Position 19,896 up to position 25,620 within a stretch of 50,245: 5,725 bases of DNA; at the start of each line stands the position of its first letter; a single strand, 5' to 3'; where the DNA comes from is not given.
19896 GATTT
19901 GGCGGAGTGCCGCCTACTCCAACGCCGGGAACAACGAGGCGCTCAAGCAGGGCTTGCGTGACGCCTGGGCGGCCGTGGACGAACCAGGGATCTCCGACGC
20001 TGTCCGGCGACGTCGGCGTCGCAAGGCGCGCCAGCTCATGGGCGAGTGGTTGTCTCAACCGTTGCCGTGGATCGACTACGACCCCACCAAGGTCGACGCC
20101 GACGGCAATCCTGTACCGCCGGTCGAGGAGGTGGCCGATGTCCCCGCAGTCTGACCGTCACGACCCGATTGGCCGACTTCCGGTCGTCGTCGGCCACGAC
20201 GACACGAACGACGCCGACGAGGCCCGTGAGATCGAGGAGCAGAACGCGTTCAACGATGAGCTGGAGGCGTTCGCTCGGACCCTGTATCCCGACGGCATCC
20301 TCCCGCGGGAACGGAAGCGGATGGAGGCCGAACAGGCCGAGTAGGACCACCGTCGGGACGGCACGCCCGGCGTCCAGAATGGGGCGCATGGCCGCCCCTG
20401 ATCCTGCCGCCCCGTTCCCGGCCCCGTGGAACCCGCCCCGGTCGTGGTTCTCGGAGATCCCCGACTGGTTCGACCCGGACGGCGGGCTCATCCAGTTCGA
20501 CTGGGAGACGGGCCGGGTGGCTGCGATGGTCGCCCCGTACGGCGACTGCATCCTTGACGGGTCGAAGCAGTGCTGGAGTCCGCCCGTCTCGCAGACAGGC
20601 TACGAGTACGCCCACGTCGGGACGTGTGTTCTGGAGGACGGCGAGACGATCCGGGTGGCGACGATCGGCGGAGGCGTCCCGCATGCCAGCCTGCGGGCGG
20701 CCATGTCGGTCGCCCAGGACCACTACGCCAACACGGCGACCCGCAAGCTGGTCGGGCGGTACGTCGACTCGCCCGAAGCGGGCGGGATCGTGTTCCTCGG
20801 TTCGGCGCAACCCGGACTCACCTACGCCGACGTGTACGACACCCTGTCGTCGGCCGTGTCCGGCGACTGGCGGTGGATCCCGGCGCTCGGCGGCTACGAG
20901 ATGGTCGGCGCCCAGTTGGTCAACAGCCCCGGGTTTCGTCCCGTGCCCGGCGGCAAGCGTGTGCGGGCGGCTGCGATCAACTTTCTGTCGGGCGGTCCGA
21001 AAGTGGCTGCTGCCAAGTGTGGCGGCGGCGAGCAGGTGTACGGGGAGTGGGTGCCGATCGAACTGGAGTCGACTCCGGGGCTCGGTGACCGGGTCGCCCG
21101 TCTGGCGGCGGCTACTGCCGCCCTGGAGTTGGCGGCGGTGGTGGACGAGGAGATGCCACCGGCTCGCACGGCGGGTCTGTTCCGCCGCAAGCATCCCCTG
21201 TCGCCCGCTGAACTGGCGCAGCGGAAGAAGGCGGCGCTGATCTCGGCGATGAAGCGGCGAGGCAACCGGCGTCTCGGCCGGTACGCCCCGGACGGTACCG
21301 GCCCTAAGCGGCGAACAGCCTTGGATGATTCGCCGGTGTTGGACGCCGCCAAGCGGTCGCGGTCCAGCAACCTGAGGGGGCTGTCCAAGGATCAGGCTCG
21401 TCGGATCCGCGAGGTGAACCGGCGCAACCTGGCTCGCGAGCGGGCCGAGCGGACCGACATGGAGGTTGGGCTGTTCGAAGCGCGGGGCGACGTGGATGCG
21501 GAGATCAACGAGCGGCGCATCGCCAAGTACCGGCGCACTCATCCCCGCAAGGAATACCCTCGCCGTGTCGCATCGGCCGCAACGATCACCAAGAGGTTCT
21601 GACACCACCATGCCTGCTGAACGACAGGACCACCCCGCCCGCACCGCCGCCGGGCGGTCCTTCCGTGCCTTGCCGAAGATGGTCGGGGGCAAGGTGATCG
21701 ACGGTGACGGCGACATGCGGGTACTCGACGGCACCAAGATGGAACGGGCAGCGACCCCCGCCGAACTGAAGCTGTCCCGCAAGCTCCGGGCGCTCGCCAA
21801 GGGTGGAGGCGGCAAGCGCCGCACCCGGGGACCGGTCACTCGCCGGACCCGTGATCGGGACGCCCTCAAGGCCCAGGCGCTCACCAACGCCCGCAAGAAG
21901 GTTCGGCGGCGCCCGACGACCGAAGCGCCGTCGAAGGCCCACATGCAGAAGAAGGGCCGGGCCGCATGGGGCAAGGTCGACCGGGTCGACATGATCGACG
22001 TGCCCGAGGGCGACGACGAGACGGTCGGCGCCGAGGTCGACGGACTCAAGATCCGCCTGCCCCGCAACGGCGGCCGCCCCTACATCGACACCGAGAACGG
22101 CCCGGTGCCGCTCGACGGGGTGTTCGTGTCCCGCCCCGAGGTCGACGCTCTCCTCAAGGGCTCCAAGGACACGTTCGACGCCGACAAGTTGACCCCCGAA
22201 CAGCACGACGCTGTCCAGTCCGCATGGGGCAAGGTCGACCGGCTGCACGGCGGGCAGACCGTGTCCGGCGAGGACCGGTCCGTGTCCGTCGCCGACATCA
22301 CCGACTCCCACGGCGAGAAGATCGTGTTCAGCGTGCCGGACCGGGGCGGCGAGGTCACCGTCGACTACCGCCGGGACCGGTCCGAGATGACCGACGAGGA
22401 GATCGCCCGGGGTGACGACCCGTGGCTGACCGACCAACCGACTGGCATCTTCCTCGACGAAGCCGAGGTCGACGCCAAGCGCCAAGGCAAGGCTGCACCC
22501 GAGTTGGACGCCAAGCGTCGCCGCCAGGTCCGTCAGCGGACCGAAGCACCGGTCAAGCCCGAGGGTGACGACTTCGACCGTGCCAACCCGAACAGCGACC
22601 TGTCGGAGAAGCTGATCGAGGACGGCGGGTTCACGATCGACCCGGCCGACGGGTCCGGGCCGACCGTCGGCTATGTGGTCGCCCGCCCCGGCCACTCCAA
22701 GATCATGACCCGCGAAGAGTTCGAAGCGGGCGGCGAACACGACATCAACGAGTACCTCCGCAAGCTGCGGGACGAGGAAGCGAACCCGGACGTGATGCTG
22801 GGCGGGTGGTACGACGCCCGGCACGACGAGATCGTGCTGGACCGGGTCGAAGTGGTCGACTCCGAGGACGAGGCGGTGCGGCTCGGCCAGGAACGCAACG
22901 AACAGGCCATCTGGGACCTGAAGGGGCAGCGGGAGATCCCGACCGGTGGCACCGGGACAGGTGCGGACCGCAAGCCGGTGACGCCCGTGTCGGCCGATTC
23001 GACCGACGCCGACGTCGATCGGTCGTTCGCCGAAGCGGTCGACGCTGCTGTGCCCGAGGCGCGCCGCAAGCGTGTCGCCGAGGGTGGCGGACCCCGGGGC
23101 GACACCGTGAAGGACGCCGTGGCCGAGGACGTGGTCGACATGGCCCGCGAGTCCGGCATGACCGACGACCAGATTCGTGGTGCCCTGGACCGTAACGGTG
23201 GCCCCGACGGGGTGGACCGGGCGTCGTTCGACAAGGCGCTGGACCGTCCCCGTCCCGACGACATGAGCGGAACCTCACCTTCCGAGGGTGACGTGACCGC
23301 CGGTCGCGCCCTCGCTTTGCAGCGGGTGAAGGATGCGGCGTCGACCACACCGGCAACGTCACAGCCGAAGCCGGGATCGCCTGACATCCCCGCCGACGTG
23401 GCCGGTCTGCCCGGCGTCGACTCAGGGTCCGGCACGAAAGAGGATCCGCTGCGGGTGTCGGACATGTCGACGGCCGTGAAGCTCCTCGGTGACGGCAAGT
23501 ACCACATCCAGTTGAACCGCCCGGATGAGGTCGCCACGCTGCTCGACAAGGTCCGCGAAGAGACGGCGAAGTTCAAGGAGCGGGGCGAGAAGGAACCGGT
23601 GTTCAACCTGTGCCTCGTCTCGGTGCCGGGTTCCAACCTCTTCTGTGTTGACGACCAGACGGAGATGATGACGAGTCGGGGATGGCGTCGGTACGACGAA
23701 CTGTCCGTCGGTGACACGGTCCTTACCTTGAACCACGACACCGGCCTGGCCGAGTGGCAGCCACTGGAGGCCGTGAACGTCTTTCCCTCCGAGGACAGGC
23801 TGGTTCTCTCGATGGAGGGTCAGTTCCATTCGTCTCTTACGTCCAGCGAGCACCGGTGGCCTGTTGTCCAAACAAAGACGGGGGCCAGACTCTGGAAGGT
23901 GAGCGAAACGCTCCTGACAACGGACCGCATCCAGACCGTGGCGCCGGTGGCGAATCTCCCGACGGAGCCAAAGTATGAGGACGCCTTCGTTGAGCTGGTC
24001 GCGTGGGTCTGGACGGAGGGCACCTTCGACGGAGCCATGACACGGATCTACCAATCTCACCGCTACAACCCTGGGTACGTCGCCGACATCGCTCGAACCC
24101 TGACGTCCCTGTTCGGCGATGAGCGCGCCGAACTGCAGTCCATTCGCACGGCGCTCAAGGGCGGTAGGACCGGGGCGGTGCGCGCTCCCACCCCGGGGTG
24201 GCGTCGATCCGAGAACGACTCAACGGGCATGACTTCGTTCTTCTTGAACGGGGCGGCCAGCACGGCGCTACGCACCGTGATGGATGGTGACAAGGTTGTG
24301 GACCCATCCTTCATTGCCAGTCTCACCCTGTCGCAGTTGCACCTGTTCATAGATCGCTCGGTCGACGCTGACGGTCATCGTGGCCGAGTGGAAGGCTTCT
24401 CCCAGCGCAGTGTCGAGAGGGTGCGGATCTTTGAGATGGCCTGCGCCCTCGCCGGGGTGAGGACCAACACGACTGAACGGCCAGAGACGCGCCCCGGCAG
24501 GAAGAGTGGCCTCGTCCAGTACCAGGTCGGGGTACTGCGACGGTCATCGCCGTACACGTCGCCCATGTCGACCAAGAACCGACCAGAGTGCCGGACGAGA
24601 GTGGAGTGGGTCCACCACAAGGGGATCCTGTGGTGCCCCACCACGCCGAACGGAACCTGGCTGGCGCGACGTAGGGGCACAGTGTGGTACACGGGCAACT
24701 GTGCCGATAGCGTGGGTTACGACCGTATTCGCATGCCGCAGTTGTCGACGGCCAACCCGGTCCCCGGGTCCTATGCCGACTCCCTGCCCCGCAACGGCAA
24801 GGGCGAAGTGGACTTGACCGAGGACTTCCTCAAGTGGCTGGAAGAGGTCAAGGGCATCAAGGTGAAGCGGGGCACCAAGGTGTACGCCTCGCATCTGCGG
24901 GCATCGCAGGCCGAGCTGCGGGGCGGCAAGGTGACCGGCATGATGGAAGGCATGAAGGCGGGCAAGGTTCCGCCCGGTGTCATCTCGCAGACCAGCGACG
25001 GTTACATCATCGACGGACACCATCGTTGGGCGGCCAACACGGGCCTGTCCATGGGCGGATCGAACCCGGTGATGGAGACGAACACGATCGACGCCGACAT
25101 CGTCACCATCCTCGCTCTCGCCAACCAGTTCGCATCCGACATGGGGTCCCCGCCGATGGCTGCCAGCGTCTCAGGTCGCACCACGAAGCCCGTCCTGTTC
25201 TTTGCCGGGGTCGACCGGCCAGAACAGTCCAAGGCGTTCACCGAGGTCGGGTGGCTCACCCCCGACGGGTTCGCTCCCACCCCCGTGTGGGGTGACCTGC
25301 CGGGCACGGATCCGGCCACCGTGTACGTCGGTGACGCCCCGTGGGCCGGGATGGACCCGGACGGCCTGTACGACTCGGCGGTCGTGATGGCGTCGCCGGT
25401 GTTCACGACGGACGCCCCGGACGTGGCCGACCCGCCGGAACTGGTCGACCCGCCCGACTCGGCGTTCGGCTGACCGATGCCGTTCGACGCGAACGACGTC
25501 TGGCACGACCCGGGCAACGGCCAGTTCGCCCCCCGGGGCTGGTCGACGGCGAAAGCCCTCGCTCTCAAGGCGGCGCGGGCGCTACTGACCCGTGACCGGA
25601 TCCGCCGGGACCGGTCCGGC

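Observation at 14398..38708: A 24-kb cassette of giant multi-enzyme, polyvalent-type proteins between portal and capsid genes: a candidate virion-delivered effector arsenal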

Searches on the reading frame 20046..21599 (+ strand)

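Call 4: search_protein_families(library=pfam, proteins=[window:20046-21599:+], max_evalue=0.01)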
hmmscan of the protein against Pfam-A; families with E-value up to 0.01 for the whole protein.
window:20046-21599:+ (518 aa): 0 families

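Call 5: search_protein_families(library=phrogs, proteins=[window:20046-21599:+], max_evalue=0.001)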
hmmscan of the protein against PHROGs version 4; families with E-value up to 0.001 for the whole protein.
window:20046-21599:+ (518 aa): 4 families
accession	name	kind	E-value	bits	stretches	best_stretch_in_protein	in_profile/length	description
phrog_859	-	head and packaging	8e-24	85.2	1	124-300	549-719/807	portal protein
phrog_21470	-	unknown function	5.5e-22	79.2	1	120-309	212-392/500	-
phrog_21406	-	unknown function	4.1e-14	52.1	1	139-297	619-775/1668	-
phrog_29860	-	head and packaging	4.8e-12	46.7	1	172-309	53-186/405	virion structural protein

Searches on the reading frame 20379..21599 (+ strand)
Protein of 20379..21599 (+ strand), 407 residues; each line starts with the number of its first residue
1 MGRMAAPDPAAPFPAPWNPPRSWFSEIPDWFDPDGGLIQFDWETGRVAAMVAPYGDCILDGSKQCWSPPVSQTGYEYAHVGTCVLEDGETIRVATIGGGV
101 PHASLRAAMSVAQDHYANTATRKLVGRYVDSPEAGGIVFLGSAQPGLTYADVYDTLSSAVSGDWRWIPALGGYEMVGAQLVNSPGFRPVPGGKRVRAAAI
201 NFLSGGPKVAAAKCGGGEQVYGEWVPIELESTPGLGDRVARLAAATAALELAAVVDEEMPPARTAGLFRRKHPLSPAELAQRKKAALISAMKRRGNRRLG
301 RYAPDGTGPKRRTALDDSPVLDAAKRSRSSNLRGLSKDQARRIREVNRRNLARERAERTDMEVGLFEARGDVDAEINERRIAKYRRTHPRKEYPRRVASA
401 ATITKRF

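Call 58: search_protein_families(library=ncbifam, proteins=[window:20379-21599:+], max_evalue=0.05)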
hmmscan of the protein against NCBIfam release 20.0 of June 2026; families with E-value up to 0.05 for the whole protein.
window:20379-21599:+ (407 aa): 0 families

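Call 77: search_dna_similar(query=window:20379-21599:+, collection=phages, mode=protein, max_rows=15, max_evalue=0.001)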
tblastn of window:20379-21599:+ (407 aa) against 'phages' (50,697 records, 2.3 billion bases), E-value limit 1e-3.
Records with a match: 784; places in all: 784; records where one place covers at least 80% of the query: 0.
Best place of each record, by identity: <60% 784.
By first word of the organism name: Mycobacterium 495; Microbacterium 130; Gordonia 127; Arthrobacter 15; Rhodococcus 3; Curtobacterium 2; Tsukamurella 2; Mycolicibacterium 2; Actinoplanes 2; Saccharomonospora 1; and 5 more.
By host as written in the record: Mycobacterium smegmatis mc2 155 348; Gordonia terrae 3612 98; Mycobacterium smegmatis mc#155 82; Microbacterium foliorum NRRL B-24224 57; Microbacterium foliorum NRRL B-24224 SEA 29; Microbacterium paraoxydans NWU1 27; Gordonia rubripertincta NRRL B-16540 12; - 12; and 47 more.
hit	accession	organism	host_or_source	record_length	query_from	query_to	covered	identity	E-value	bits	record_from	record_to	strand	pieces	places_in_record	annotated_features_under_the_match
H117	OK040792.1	Microbacterium phage Kozie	Microbacterium paraoxydans NWU1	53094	30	331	74%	26.1%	4e-8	62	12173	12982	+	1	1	21: capsid maturation protease | 22: hypothetical protein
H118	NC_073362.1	Microbacterium phage Kozie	Microbacterium paraoxydans NWU1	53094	30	331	74%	26.1%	4e-8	62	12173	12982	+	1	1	21: capsid maturation protease | 22: hypothetical protein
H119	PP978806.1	Microbacterium phage Onika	Microbacterium foliorum NRRL B-24224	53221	23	209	46%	32.5%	2e-13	79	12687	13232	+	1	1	24: capsid maturation protease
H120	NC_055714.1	Mycobacterium phage Fortunato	Mycobacterium smegmatis mc2 155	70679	37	216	44%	33.7%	3e-10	69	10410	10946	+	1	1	portal protein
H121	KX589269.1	Mycobacterium phage Fortunato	Mycobacterium smegmatis mc2 155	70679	37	216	44%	33.7%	3e-10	69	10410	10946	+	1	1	capsid maturation protease and MuF-like fusion protein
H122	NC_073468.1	Microbacterium phage Pumpernickel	Microbacterium paraoxydans NRRL B-14843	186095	29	220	47%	31.3%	2e-8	63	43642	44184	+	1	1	84: hypothetical protein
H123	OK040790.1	Microbacterium phage Pumpernickel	Microbacterium paraoxydans NRRL B-14843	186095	29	220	47%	31.3%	2e-8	63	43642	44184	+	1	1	84: hypothetical protein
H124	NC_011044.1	Mycobacterium phage Nigel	Mycobacterium smegmatis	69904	37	215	44%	33.5%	2e-10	69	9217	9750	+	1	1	portal protein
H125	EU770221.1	Mycobacterium phage Nigel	Mycolicibacterium smegmatis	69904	37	215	44%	33.5%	2e-10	69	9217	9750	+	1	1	capsid maturation protease and MuF-like fusion protein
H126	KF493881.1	Mycobacterium phage JAMaL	Mycobacterium smegmatis mc2 155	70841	37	215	44%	33.5%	2e-10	69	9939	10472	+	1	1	9: capsid maturation protease and MuF-like fusion protein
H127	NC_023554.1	Mycobacterium phage JAMaL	Mycobacterium smegmatis mc2 155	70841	37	215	44%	33.5%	2e-10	69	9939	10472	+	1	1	9: portal protein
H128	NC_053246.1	Gordonia phage Lilbeanie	Gordonia terrae 3612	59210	26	198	43%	34.6%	3e-8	62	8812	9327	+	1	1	16: head maturation protease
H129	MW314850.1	Gordonia phage Lilbeanie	Gordonia terrae 3612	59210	26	198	43%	34.6%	3e-8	62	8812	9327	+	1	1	16: RNA ligase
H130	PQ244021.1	Mycobacterium phage Frederick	Mycobacterium smegmatis mc#155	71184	37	217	44%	33.0%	8e-10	67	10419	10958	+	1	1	10: capsid maturation protease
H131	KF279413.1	Mycobacterium phage Bane2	Mycobacterium smegmatis mc2 155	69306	37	217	44%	33.0%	9e-10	67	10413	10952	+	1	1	portal protein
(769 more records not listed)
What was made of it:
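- Checked: The protease (20379-21602) matches 'capsid maturation protease' in 784 actinophage records (call 77).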

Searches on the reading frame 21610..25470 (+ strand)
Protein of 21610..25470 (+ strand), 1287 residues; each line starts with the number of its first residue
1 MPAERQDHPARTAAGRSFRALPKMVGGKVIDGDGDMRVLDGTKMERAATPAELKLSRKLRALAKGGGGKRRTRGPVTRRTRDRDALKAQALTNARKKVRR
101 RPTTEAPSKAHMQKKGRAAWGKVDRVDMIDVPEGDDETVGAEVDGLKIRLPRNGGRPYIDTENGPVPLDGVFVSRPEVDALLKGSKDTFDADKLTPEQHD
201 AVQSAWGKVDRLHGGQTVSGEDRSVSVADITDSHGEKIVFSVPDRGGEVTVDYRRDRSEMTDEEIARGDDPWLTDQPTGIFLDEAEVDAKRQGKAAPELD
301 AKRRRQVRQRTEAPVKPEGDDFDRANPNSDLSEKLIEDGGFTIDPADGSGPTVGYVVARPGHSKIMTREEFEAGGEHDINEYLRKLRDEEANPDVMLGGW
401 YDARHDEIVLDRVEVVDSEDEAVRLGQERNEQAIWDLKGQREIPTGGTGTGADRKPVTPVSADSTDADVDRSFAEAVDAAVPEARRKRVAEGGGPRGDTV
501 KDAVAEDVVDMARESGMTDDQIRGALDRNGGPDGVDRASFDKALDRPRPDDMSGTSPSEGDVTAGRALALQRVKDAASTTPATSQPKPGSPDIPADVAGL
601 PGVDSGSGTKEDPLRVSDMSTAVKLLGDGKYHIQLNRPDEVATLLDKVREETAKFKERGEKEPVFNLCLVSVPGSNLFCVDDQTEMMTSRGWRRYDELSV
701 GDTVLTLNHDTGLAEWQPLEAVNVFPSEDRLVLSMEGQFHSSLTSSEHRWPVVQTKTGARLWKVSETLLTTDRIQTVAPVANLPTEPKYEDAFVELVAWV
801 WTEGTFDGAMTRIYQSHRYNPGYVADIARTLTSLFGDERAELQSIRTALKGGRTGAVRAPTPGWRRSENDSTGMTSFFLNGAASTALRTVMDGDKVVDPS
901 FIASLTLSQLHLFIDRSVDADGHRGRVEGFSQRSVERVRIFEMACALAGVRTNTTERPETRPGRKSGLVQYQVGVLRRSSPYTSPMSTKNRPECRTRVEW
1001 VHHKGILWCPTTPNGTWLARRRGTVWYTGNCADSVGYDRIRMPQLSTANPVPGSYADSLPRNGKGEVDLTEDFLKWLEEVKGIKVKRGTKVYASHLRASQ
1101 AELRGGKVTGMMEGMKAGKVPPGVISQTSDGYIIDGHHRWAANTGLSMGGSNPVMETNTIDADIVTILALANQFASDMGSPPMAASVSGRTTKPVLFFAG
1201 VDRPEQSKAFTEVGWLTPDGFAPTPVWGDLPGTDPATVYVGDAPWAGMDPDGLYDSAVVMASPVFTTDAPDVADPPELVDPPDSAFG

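Call 4: search_protein_families(library=pfam, proteins=[window:21610-25470:+], max_evalue=0.01)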
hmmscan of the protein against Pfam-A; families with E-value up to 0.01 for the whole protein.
window:21610-25470:+ (1287 aa): 0 families

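Call 5: search_protein_families(library=phrogs, proteins=[window:21610-25470:+], max_evalue=0.001)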
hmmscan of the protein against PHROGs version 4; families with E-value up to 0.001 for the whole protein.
window:21610-25470:+ (1287 aa): 3 families
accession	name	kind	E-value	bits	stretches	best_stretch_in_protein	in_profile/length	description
phrog_2859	-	unknown function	6.9e-10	38.5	1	1070-1177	354-459/740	-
phrog_3170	-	unknown function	4.9e-06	26.8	1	333-427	301-393/433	-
phrog_17808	-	unknown function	0.00047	21.4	0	381-446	65-130/137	-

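Call 13: search_solved_structures(query=window:21610-25470:+, max_evalue=1)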
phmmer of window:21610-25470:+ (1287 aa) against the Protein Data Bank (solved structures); distinct sequences matched with E-value up to 1: 0.

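Call 38: search_dna_similar(query=window:21610-25470:+, collection=phages, mode=protein, max_rows=25, max_evalue=0.001)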
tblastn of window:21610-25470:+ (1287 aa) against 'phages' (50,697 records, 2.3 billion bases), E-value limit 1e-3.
Records with a match: 301; places in all: 301; records where one place covers at least 80% of the query: 0.
Best place of each record, by identity: <60% 301.
By first word of the organism name: Salmonella 148; Escherichia 63; Mycobacterium 39; Gordonia 15; Aeromonas 15; Synechococcus 4; Campylobacter 4; Klebsiella 3; Caudovirales 1; Phage 1; and 8 more.
By host as written in the record: - 26; Mycobacterium smegmatis mc2 155 26; Salmonella enterica 26; Salmonella enterica subsp. enterica serovar Enteritidis PT1 19; Salmonella enterica subsp. enterica serovar Typhimurium 14; Escherichia coli O157:H7 11; Escherichia coli 11; Mycobacterium smegmatis mc#155 10; and 77 more.
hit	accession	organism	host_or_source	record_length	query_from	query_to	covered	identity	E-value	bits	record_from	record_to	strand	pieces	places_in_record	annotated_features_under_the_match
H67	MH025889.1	Gordonia phage Hail2Pitt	Gordonia terrae 3612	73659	639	1030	30%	38.6%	6e-64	246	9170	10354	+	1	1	8: portal protein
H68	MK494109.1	Gordonia phage Lahirium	Gordonia terrae 3612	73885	639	1030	30%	38.6%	6e-64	246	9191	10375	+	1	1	8: portal protein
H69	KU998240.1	Gordonia phage Woes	Gordonia terrae 3612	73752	639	1030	30%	38.4%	9e-64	246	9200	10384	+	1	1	8: portal protein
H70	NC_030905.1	Gordonia phage Woes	Gordonia terrae 3612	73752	639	1030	30%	38.4%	9e-64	246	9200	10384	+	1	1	8: portal protein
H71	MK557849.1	Caudovirales GX15bay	mangrove soil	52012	662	1035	29%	39.9%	1e-62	242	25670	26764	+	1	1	portal protein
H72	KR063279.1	Gordonia phage GMA3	Gordonia malaquae BEN700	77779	671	1031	28%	38.2%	9e-56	220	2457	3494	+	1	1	putative large terminase subunit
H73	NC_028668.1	Gordonia phage GMA3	Gordonia malaquae BEN700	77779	671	1031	28%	38.2%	9e-56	220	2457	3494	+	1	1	putative large terminase subunit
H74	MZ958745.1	Mycobacterium phage Pinkcreek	Mycobacterium smegmatis ATCC 607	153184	679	1030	27%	38.3%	2e-55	219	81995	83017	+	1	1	135: hypothetical protein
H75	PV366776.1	Gordonia phage Belphegor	Gordonia terrae 3612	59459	674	1042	29%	35.8%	2e-46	189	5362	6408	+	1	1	9: portal protein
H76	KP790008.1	Gordonia phage GordTnk2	Gordonia sp.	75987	679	1030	27%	33.7%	6e-41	172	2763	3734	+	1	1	TerL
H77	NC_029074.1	Gordonia phage GordTnk2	Gordonia sp.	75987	679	1030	27%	33.7%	6e-41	172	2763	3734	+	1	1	TerL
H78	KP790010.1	Gordonia phage GordDuk1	Gordonia sp.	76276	671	1031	28%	32.8%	1e-37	161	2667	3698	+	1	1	TerL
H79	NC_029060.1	Gordonia phage GordDuk1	Gordonia sp.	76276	671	1031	28%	32.8%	1e-37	161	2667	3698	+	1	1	TerL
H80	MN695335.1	Synechococcus phage B23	Synechoccus sp.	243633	673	1030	28%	27.2%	6e-18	97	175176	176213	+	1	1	hypothetical protein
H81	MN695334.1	Synechococcus phage B3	Synechoccus sp.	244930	673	1030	28%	27.2%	6e-18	97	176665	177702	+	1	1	hypothetical protein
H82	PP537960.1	Mycobacterium phage FreddyB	Mycobacterium smegmatis mc#155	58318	679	1030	27%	27.4%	2e-12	79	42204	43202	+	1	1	67: DNA methyltransferase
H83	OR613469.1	Mycobacterium phage BlueCrab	Mycobacterium smegmatis mc2 155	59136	679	1030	27%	27.4%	2e-12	79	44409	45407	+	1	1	67: DNA methyltransferase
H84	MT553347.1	Mycobacterium phage Awesomesauce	Mycobacterium smegmatis mc2 155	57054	679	1030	27%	27.4%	2e-12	78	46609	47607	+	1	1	76: DNA methylase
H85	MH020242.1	Mycobacterium phage Misha28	Mycobacterium smegmatis mc2 155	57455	679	1030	27%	27.4%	2e-12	78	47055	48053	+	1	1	75: DNA methylase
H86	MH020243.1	Mycobacterium phage TootsiePop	Mycobacterium smegmatis mc2 155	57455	679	1030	27%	27.4%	2e-12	78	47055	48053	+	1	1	75: DNA methylase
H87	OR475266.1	Mycobacterium phage Martik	Mycobacterium smegmatis mc#155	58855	679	1030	27%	27.4%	2e-12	78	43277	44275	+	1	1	66: DNA methyltransferase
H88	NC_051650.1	Mycobacterium phage DRBy19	Mycobacterium smegmatis mc#155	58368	679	1030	27%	27.4%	7e-12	77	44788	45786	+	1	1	70: DNA methyltransferase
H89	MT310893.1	Mycobacterium phage DRBy19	Mycobacterium smegmatis mc#155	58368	679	1030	27%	27.4%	7e-12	77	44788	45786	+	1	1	70: helix-turn-helix DNA-binding domain protein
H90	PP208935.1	Mycobacterium phage Philus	Mycobacterium smegmatis mc#155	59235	679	1030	27%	27.4%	7e-12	77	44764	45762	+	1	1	70: DNA methyltransferase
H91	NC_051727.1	Mycobacterium phage Willsammy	Mycobacterium smegmatis mc2 155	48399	679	1030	27%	27.2%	3e-12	78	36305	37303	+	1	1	52: DNA methyltransferase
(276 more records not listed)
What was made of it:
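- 23644..24699 (+): Class-1-type intein, 352 aa (G2 aa 679-1030): Cys1, C-terminal G-N, Cys at +1. It is inserted in the conserved 'PGTNLF|C' motif of the ParB-like domain. 33-39% identity (E down to 6e-64) to inteins in portals, terminases and methylases of Gordonia and Mycobacterium phages (call 38).
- On Inteins (class 1, Hint fold): 33-39% identity to inteins in phage portals and terminases, E down to 6e-64 (call 38).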

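Call 58: search_protein_families(library=ncbifam, proteins=[window:21610-25470:+], max_evalue=0.05)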
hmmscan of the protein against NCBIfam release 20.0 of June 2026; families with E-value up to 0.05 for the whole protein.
window:21610-25470:+ (1287 aa): 0 families

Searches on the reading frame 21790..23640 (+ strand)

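Call 104: search_protein_families(library=phrogs, proteins=[window:21790-23640:+], max_evalue=1)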
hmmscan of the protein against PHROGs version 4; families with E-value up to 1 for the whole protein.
window:21790-23640:+ (617 aa): 3 families
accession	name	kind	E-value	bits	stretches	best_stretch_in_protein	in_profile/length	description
phrog_3170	-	unknown function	2.1e-06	28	1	273-367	301-393/433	-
phrog_17808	-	unknown function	0.0002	22.6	1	320-386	64-130/137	-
phrog_1838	-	unknown function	0.19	13.3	1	187-205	2-20/67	-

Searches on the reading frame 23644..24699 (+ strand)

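Call 42: search_protein_families(library=pfam, proteins=[window:23644-24699:+], max_evalue=5)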
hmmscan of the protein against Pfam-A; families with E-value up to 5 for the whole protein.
window:23644-24699:+ (352 aa): 1 family
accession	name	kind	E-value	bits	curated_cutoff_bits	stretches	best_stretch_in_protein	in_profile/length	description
PF13403.11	Hint_2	-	0.19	12.5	28.4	1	1-33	2-34/147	Hint domain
